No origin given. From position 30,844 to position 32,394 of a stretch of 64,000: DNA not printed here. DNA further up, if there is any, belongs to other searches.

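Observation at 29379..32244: Candidate undescribed two-gene system: GATase1-like protein plus PGM1-like ATP-grasp ligase, adjacent to AbiE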

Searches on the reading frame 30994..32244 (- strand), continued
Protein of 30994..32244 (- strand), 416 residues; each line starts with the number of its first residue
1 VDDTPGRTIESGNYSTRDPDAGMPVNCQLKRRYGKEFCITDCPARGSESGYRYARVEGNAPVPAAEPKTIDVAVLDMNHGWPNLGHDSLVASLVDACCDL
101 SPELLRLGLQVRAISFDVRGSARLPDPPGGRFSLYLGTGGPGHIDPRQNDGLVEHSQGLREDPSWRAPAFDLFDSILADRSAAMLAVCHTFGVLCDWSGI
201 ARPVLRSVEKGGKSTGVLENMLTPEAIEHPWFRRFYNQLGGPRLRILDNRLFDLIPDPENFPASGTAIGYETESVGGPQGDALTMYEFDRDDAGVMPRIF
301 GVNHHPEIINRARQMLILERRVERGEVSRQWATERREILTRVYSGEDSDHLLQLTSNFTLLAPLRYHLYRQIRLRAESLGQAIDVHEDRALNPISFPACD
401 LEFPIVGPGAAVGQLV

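Call 32: fold_search(model_id=the predicted structure, library=pdb)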
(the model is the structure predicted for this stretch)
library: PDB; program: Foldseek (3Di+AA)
matches with E <= 10: 766; with E <= 0.001: 53
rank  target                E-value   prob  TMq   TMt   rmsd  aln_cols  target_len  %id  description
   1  9k7i_B                7.2e-11  1.00  0.43  0.65   6.1       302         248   14  Gamma-glutamyl peptidase 1 from Arabidopsis thaliana (Glu complex) (released 2025-10-29)
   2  9k7l_B                1.2e-10  1.00  0.44  0.65   5.8       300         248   13  Gamma-glutamyl peptidase 1 from Arabidopsis thaliana (H192N gamma-Glu intermediate) (released 2025-10-29)
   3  9k7k_B                3.8e-10  1.00  0.43  0.66   6.1       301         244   14  Gamma-glutamyl peptidase 1 from Arabidopsis thaliana (inactive form) (released 2025-10-29)
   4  9k7l_A                1.1e-09  1.00  0.44  0.65   6.0       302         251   13  Gamma-glutamyl peptidase 1 from Arabidopsis thaliana (H192N gamma-Glu intermediate) (released 2025-10-29)
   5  9k7i_A                1.2e-09  1.00  0.44  0.66   6.0       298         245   14  Gamma-glutamyl peptidase 1 from Arabidopsis thaliana (Glu complex) (released 2025-10-29)
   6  3l7n                  8.0e-08  1.00  0.39  0.60   6.8       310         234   12  Crystal structure of SMU.1228c (released 2010-12-29)
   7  2ghr                  2.0e-07  1.00  0.34  0.47  14.1       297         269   12  Crystal structure of homoserine o-succinyltransferase (NP_981826.1) from Bacillus cereus ATCC 10987 at 2.40 A resolution (released 2006-04-11)
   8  6mtg_A                2.4e-07  1.00  0.36  0.48   7.8       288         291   16  A Single Reactive Noncanonical Amino Acid is Able to Dramatically Stabilize Protein Structure (released 2019-06-26)
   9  7d54_A                2.7e-07  1.00  0.36  0.55   8.2       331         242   12  Crstal structure MsGATase with Gln (released 2021-10-06)
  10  2a9v_C                3.0e-07  1.00  0.34  0.61  12.4       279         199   14  Crystal structure of a putative gmp synthase subunit a protein (ta0944m) from thermoplasma acidophilum at 2.45 A resol (released 2005-08-02)
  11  2a9v_B                3.2e-07  1.00  0.35  0.63  10.6       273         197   13  Crystal structure of a putative gmp synthase subunit a protein (ta0944m) from thermoplasma acidophilum at 2.45 A resol (released 2005-08-02)
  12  2a9v_A                3.4e-07  1.00  0.34  0.61  11.7       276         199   14  Crystal structure of a putative gmp synthase subunit a protein (ta0944m) from thermoplasma acidophilum at 2.45 A resol (released 2005-08-02)
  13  6mtg_B                3.4e-07  1.00  0.38  0.48  12.5       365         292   13  A Single Reactive Noncanonical Amino Acid is Able to Dramatically Stabilize Protein Structure (released 2019-06-26)
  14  2a9v_D                5.5e-07  1.00  0.34  0.60  12.5       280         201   14  Crystal structure of a putative gmp synthase subunit a protein (ta0944m) from thermoplasma acidophilum at 2.45 A resol (released 2005-08-02)
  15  2vdj                  7.4e-07  1.00  0.34  0.48  11.8       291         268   11  Crystal Structure of Homoserine O-acetyltransferase (metA) from Bacillus Cereus with Homoserine (released 2008-01-22)
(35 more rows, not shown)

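Call 33: search_protein_families(library=pfam, proteins=[L055:4414-5583:+, L052:8692-10119:-, L026:4098-5486:+, L039:4108-5949:+, L063:11096-12334:+, L082:2412-3602:+], max_evalue=0.001)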
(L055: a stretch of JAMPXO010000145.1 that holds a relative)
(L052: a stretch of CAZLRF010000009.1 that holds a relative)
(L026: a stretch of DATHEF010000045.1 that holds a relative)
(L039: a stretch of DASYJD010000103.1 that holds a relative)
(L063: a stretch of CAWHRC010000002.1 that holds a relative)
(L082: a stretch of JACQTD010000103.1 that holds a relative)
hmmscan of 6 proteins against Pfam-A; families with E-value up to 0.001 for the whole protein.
L055:4414-5583:+ (390 aa): 1 family
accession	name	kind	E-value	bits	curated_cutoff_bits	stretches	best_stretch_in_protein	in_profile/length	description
PF04107.18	GCS2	-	2.7e-62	211.2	21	1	31-309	1-291/291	Glutamate-cysteine ligase family 2(GCS2)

L052:8692-10119:- (476 aa): 3 families
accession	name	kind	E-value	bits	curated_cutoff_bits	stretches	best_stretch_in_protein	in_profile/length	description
PF01743.26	PolyA_pol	-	2.2e-17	64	23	1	34-163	2-126/126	Poly A polymerase head domain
PF01966.28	HD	-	6.5e-08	33.3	22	1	265-392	2-111/116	HD domain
PF12627.12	PolyA_pol_RNAbd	-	1.3e-07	31.7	22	1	204-246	19-60/64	Probable RNA and SrmB- binding site of polymerase A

L026:4098-5486:+ (463 aa): 0 families

L039:4108-5949:+ (614 aa): 2 families
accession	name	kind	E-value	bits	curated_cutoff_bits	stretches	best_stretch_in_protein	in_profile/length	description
PF07969.17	Amidohydro_3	-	2.1e-28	100.5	29.7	1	118-589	1-472/472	Amidohydrolase family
PF01979.26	Amidohydro_1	-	3.6e-08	33.5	25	0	514-577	275-338/345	Amidohydrolase family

L063:11096-12334:+ (413 aa): 4 families
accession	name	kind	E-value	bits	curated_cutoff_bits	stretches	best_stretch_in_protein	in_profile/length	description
PF00005.33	ABC_tran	-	1.6e-23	84.3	25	1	187-324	2-136/137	ABC transporter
PF13304.12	AAA_21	-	2.5e-12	47.9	27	1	292-357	233-300/304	AAA domain, putative AbiEii toxin, Type IV TA system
PF20703.3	nSTAND1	-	0.0002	21.5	27.1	1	179-214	16-51/379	Novel STAND NTPase 1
PF02463.25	SMC_N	-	0.00052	19.9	40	0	197-219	25-50/220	RecF/RecN/SMC N terminal domain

L082:2412-3602:+ (397 aa): 1 family
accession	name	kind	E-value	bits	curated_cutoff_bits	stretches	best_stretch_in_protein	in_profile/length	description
PF04107.18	GCS2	-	1.1e-61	209.2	21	1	37-316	1-291/291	Glutamate-cysteine ligase family 2(GCS2)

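Call 40: search_protein_families(library=padloc, proteins=[window:30994-32178:-], max_evalue=0.01)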
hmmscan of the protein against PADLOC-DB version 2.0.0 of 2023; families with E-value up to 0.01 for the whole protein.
window:30994-32178:- (394 aa): 0 families

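Call 42: search_protein_families(library=pfam, proteins=[L051:2996-4618:+, L051:2889-4556:+, L082:872-2461:+, L074:7019-7954:+, L074:8052-9899:+, L027:7359-8402:+, L019:2197-3048:+, L079:6396-7658:+, L051:2-1135:+, L051:4560-7286:+], max_evalue=0.001)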
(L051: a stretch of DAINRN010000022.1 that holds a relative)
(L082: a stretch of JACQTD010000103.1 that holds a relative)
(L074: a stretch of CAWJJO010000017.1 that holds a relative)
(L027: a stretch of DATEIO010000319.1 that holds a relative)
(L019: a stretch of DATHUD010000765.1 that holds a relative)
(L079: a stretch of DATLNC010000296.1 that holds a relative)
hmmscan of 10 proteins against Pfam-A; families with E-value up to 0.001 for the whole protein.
L051:2996-4618:+ (541 aa): 0 families

L051:2889-4556:+ (556 aa): 0 families

L082:872-2461:+ (530 aa): 2 families
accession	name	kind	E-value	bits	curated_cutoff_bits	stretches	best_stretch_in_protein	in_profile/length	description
PF14403.11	CP_ATPgrasp_2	-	5.9e-07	29.2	32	1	201-472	81-343/374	Circularly permuted ATP-grasp type 2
PF04174.18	CP_ATPgrasp_1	-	8.2e-05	22.2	23.1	1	200-449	81-318/332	A circularly permuted ATPgrasp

L074:7019-7954:+ (312 aa): 1 family
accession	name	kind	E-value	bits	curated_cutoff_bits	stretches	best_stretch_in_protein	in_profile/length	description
PF02900.23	LigB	-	1.2e-23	83.9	26.3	1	83-286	34-246/269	Catalytic LigB subunit of aromatic ring-opening dioxygenase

L074:8052-9899:+ (616 aa): 1 family
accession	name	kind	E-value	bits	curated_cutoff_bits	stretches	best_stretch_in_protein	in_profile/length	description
PF18582.6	HZS_alpha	-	6.9e-11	43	26.6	1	514-570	41-97/98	Hydrazine synthase alpha subunit middle domain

L027:7359-8402:+ (348 aa): 0 families

L019:2197-3048:+ (284 aa): 0 families

L079:6396-7658:+ (421 aa): 0 families

L051:2-1135:+ (378 aa): 0 families

L051:4560-7286:+ (909 aa): 5 families
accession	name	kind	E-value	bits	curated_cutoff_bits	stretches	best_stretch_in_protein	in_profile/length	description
PF02254.24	TrkA_N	-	1.1e-22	80.9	23.8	1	547-660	1-114/116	TrkA-N domain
PF00027.35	cNMP_binding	-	4e-10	40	27.5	1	810-885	5-86/89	Cyclic nucleotide-binding domain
PF03446.21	NAD_binding_2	-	1.8e-05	25.3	21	1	547-593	2-44/161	NAD binding domain of 6-phosphogluconate dehydrogenase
PF02080.26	TrkA_C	-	0.00021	21.6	27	1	693-764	2-70/71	TrkA-C domain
PF05368.20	NmrA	-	0.00023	21.3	27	1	548-618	7-78/298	NmrA-like family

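Call 50: find_encoding_contigs(protein=P0128, flank=8000, max_places=3)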
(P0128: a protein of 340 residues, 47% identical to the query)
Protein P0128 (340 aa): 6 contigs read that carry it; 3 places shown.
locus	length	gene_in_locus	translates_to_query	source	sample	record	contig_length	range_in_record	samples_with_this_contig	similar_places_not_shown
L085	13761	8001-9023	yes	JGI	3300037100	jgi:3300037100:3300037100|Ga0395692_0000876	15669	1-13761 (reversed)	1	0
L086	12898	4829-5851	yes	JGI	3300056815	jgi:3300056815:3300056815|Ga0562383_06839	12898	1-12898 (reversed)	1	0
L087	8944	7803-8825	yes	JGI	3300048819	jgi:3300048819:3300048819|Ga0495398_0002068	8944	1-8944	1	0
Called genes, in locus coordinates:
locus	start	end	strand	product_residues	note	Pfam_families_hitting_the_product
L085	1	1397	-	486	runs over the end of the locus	PF00005:ABC_tran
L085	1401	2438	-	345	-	PF02608:Bmp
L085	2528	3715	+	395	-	PF01594:AI-2E_transport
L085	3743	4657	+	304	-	PF00491:Arginase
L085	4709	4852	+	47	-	-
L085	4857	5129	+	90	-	-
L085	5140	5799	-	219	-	PF00756:Esterase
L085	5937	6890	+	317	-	-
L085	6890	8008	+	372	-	PF04107:GCS2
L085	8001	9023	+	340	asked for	-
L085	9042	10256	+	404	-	-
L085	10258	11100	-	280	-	-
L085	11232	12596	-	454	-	-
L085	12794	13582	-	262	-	-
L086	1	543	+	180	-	?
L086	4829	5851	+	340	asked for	-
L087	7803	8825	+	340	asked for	-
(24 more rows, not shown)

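Call 51: search_protein_families(library=pfam, proteins=[L085:5937-6890:+, L085:9042-10256:+, L085:6890-8008:+, L085:10258-11100:-, L085:11232-12596:-], max_evalue=1)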
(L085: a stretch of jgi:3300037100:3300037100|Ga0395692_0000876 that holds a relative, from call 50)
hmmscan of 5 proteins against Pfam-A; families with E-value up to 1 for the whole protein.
L085:5937-6890:+ (317 aa): 2 families
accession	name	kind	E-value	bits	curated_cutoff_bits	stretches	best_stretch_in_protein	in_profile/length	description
PF02786.22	CPSase_L_D2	-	0.041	13.8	19.8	1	139-180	36-77/211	Carbamoyl-phosphate synthase L chain, ATP binding domain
PF13535.11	ATP-grasp_4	-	0.11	12.5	27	1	140-181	1-42/160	ATP-grasp domain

L085:9042-10256:+ (404 aa): 0 families

L085:6890-8008:+ (372 aa): 1 family
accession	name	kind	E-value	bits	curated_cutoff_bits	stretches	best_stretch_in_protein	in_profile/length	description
PF04107.18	GCS2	-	5.1e-63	213.6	21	1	11-288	2-290/291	Glutamate-cysteine ligase family 2(GCS2)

L085:10258-11100:- (280 aa): 0 families

L085:11232-12596:- (454 aa): 0 families

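Call 52: search_protein_families(library=ncbifam, proteins=[L085:5937-6890:+, L085:9042-10256:+, L085:6890-8008:+, L055:4414-5583:+, L085:8001-9023:+], max_evalue=0.1)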
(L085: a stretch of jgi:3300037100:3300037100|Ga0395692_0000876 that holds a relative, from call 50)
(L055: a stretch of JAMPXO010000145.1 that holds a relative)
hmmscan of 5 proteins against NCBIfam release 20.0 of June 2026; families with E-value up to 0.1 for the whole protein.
L085:5937-6890:+ (317 aa): 8 families
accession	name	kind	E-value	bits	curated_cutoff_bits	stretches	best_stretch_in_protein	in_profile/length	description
TIGR00768.1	rimK_fam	subfamily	0.00018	20.9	143.4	1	49-200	46-188/276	RimK family alpha-L-glutamate ligase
TIGR02144.1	LysX_arch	equivalog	0.002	17.3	275.6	1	59-168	57-149/281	lysine biosynthesis protein LysX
NF005525.0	PRK07178.1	equivalog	0.0044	15.7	768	1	139-174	149-184/471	acetyl-CoA carboxylase biotin carboxylase subunit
NF009406.0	PRK12767.1-5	equivalog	0.011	14.8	271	1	122-189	129-194/327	carbamoyl phosphate synthase-like protein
NF009402.0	PRK12767.1-1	equivalog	0.017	13.9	218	1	140-187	147-196/329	carbamoyl phosphate synthase-like protein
NF000207.3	D_ala_D_ser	equivalog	0.085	12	520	0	91-174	132-202/342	D-alanine--D-serine ligase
NF002563.0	PRK02186.1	subfamily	0.088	11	625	0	118-260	131-271/890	argininosuccinate lyase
NF002525.0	PRK01966.1-1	equivalog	0.091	11.7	457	0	130-173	168-211/364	D-alanine--D-alanine ligase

L085:9042-10256:+ (404 aa): 0 families

L085:6890-8008:+ (372 aa): 10 families
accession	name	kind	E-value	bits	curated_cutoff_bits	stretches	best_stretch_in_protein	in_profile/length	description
NF010039.0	PRK13515.1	equivalog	1.1e-152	508.2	371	1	3-370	5-374/378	carboxylate-amine ligase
NF010043.0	PRK13517.1-3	equivalog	3.3e-105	352.1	409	1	7-371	10-378/381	glutamate--cysteine ligase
TIGR02050.1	gshA_cyan_rel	subfamily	4.3e-91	305.2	176.4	1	9-294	1-287/287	YbdK family carboxylate-amine ligase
NF010041.0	PRK13517.1-1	subfamily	1.1e-86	291.4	332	1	9-366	6-365/368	glutamate--cysteine ligase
NF010042.0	PRK13517.1-2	equivalog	2.4e-80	270.2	427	1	6-366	9-371/376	glutamate--cysteine ligase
NF010044.0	PRK13517.1-4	equivalog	1.2e-74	251.6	437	1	5-365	11-370/372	glutamate--cysteine ligase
NF010045.0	PRK13518.1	equivalog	1.6e-70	237.9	395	1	9-353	14-348/360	glutamate--cysteine ligase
NF010040.1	PRK13516.1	equivalog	6.4e-70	236.1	425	1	7-360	9-362/369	YbdK family carboxylate-amine ligase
TIGR02048.1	gshA_cyano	equivalog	1.6e-16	60.3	249.05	1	123-367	110-362/376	glutamate--cysteine ligase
TIGR01436.1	glu_cys_lig_pln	equivalog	0.033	12.6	463.15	0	66-183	101-223/446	glutamate--cysteine ligase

L055:4414-5583:+ (390 aa): 11 families
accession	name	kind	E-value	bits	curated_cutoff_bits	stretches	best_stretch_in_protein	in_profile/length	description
NF010039.0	PRK13515.1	equivalog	7.5e-148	492.2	371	1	24-389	5-372/378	carboxylate-amine ligase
NF010043.0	PRK13517.1-3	equivalog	4.2e-109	364.9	409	1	27-389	9-375/381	glutamate--cysteine ligase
TIGR02050.1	gshA_cyan_rel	subfamily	6.8e-91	304.6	176.4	1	30-314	1-287/287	YbdK family carboxylate-amine ligase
NF010041.0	PRK13517.1-1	subfamily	1.8e-83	280.8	332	1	29-388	5-366/368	glutamate--cysteine ligase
NF010042.0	PRK13517.1-2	equivalog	1.2e-79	267.9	427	1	28-388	10-372/376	glutamate--cysteine ligase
NF010040.1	PRK13516.1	equivalog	2.8e-73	247.1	425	1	27-384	8-365/369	YbdK family carboxylate-amine ligase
NF010044.0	PRK13517.1-4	equivalog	3.8e-69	233.5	437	1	29-386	14-370/372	glutamate--cysteine ligase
NF010045.0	PRK13518.1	equivalog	1.4e-66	224.9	395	1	28-341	12-320/360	glutamate--cysteine ligase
TIGR02048.1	gshA_cyano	equivalog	9.2e-17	61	249.05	1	149-380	116-354/376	glutamate--cysteine ligase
TIGR01436.1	glu_cys_lig_pln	equivalog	0.0049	15.3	463.15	1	89-206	105-226/446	glutamate--cysteine ligase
TIGR03444.1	EgtA_Cys_ligase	equivalog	0.0076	15.1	370.8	1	83-207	81-212/390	ergothioneine biosynthesis glutamate--cysteine ligase EgtA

L085:8001-9023:+ (340 aa): 0 families
